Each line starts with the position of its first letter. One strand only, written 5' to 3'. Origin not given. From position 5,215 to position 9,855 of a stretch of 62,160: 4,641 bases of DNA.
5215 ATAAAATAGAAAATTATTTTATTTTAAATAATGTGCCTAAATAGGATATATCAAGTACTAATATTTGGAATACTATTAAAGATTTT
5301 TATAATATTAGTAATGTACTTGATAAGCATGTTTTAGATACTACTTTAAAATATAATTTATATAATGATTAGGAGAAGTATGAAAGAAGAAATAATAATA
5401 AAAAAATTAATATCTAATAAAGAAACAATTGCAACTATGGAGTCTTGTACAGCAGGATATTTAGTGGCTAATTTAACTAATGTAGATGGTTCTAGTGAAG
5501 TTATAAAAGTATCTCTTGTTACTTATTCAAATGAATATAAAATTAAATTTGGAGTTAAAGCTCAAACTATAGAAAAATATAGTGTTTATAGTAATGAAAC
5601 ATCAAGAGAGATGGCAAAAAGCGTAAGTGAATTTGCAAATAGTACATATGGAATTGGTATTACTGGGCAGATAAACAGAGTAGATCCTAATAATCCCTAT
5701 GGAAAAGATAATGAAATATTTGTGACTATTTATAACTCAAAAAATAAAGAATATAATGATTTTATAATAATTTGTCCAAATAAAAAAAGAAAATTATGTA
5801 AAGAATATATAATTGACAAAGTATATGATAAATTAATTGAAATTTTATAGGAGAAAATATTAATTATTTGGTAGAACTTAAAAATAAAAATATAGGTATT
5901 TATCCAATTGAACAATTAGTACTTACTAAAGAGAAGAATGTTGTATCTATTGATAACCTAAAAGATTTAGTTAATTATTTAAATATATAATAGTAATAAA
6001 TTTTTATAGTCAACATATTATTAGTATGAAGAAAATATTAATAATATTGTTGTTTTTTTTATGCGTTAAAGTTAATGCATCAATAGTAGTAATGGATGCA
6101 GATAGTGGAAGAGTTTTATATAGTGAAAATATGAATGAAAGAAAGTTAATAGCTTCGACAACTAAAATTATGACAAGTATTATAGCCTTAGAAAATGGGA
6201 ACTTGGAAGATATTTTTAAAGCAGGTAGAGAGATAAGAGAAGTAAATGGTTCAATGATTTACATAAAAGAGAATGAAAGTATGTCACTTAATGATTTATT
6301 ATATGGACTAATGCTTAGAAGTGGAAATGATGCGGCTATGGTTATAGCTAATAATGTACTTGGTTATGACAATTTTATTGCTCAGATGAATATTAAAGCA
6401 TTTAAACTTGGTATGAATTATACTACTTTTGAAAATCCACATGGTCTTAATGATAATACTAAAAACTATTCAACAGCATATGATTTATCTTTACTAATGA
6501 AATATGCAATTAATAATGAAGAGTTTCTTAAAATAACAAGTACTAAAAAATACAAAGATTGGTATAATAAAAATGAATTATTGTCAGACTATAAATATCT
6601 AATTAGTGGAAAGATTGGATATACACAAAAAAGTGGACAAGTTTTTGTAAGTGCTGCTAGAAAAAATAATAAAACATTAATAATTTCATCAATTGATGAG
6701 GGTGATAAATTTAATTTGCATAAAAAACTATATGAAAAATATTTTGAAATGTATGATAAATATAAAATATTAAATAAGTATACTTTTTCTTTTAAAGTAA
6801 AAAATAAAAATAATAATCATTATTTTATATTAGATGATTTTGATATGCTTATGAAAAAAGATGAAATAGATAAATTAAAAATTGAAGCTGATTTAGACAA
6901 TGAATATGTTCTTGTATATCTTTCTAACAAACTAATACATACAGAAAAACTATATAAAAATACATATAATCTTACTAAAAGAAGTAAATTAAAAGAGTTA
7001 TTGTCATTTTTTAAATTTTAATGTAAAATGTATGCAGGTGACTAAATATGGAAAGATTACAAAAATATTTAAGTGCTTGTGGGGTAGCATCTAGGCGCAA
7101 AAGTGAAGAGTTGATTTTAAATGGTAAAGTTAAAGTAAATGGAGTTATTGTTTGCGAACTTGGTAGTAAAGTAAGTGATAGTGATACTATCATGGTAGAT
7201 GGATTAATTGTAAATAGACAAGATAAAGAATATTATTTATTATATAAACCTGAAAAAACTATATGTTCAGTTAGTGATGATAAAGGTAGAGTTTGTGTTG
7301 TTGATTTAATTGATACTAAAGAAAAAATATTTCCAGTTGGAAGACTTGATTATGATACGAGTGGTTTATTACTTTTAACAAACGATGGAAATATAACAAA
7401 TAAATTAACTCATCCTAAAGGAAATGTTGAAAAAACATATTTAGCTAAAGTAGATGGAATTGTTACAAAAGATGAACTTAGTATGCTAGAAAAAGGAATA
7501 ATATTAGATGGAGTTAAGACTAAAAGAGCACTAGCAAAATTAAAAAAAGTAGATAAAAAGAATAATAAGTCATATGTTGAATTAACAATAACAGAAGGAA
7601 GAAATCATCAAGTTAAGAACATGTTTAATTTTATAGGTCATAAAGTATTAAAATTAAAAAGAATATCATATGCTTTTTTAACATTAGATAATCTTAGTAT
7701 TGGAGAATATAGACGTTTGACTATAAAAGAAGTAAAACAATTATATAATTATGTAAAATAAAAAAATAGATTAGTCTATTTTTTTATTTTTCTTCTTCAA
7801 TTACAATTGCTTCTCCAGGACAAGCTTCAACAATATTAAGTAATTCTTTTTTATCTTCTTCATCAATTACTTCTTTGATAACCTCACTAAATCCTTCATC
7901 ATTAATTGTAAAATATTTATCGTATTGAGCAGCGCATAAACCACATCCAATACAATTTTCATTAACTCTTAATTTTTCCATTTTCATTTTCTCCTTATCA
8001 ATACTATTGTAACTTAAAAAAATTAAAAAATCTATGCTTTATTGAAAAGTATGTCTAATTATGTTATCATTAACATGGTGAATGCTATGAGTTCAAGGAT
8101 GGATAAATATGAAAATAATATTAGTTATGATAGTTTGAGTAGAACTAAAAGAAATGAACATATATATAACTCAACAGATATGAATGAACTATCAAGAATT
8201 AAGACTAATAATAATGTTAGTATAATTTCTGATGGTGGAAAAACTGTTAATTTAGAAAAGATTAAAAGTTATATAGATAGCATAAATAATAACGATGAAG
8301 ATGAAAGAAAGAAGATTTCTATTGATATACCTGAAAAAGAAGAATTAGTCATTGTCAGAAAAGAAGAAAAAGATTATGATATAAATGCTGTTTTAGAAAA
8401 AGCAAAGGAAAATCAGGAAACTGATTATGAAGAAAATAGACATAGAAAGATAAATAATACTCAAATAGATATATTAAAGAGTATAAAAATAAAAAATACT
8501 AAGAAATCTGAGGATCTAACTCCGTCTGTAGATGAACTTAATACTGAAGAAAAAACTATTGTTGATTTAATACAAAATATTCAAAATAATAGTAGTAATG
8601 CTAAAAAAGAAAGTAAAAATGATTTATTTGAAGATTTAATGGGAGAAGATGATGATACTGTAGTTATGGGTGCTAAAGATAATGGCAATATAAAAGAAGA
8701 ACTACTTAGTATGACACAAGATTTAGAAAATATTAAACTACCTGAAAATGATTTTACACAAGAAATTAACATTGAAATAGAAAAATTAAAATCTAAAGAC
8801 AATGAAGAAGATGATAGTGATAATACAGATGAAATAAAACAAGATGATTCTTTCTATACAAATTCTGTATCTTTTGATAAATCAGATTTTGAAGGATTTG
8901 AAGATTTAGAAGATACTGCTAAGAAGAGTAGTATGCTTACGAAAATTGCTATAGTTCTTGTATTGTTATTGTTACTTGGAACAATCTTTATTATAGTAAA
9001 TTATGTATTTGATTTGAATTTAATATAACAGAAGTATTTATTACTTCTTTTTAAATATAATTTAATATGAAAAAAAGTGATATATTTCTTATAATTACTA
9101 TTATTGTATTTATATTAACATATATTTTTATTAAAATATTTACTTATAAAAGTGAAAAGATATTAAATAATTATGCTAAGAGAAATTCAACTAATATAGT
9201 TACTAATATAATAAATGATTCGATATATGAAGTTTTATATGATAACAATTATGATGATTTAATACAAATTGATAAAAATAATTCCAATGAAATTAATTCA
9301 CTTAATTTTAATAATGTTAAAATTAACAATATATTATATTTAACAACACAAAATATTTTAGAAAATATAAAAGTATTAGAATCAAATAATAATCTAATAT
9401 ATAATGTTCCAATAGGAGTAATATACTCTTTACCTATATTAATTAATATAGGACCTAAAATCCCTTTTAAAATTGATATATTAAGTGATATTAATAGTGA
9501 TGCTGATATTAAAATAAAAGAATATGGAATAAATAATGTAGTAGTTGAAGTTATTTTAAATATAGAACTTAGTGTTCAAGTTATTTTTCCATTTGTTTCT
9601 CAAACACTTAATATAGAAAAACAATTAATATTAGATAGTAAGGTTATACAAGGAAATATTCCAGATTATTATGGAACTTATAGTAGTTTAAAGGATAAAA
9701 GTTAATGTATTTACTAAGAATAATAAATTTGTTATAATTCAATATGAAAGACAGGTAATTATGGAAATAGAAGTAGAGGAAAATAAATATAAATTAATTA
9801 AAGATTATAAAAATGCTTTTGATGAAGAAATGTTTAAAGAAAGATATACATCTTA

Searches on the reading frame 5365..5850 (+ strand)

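Call 89: search_protein_families(library=pfam, proteins=[window:5365-5850:+], max_evalue=0.0001)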
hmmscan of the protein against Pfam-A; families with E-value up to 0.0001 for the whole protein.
window:5365-5850:+ (161 aa): 1 family
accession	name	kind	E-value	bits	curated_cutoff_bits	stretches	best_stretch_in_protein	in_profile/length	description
PF02464.23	CinA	-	8.7e-27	94.1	23.5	1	8-102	5-100/155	Competence-damaged protein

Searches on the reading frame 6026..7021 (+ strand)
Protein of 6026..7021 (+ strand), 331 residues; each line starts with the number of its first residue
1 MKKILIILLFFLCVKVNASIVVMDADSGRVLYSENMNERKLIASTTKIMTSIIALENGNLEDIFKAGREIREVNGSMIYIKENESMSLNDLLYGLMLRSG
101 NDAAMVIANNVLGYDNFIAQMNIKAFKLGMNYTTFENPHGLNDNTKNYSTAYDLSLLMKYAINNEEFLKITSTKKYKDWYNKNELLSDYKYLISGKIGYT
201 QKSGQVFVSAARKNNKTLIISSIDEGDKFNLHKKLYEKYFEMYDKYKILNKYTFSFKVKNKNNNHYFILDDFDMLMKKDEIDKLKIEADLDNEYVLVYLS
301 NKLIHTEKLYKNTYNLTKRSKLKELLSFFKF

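Call 89: search_protein_families(library=pfam, proteins=[window:6026-7021:+], max_evalue=0.0001)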
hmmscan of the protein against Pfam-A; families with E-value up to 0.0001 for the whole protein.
window:6026-7021:+ (331 aa): 2 families
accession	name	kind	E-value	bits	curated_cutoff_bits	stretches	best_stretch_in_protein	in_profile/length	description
PF00768.25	Peptidase_S11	-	5.9e-46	157.3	27.6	1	19-223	14-235/239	D-alanyl-D-alanine carboxypeptidase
PF13354.11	Beta-lactamase2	-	6.5e-06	26.1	22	1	19-188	1-172/214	Beta-lactamase enzyme family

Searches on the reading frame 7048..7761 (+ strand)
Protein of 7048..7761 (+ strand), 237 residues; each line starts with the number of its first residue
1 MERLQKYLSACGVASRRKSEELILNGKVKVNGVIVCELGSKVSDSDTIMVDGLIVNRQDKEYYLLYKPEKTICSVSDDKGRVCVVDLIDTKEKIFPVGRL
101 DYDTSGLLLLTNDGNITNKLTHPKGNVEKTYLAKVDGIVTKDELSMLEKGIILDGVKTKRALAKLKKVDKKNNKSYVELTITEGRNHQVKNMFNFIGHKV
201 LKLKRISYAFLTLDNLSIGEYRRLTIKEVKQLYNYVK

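Call 89: search_protein_families(library=pfam, proteins=[window:7048-7761:+], max_evalue=0.0001)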
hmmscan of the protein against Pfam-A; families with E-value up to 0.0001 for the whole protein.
window:7048-7761:+ (237 aa): 3 families
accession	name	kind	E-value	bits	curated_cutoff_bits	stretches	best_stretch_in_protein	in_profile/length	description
PF00849.27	PseudoU_synth_2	-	6.8e-26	91.8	26.8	1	62-194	2-151/152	RNA pseudouridylate synthase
PF01479.30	S4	-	1.6e-10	41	22.8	1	2-48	1-48/48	S4 domain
PF22421.1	SYY_C-terminal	-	6.2e-05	23.2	27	0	13-65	30-83/83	Tyrosine--tRNA ligase SYY-like C-terminal domain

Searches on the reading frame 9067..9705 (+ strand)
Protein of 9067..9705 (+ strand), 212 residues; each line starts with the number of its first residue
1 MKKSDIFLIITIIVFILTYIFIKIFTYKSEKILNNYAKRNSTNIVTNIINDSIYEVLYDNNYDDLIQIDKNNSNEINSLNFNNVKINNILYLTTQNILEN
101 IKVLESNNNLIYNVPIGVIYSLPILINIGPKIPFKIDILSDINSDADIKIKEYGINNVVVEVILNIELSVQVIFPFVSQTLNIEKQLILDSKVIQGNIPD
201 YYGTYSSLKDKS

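Call 89: search_protein_families(library=pfam, proteins=[window:9067-9705:+], max_evalue=0.0001)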
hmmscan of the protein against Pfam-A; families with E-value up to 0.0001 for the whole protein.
window:9067-9705:+ (212 aa): 1 family
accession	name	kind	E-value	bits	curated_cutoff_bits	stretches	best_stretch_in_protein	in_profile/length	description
PF09560.15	Spore_YunB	-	3e-21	75.8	25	1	112-201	2-91/91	Sporulation protein YunB (Spo_YunB)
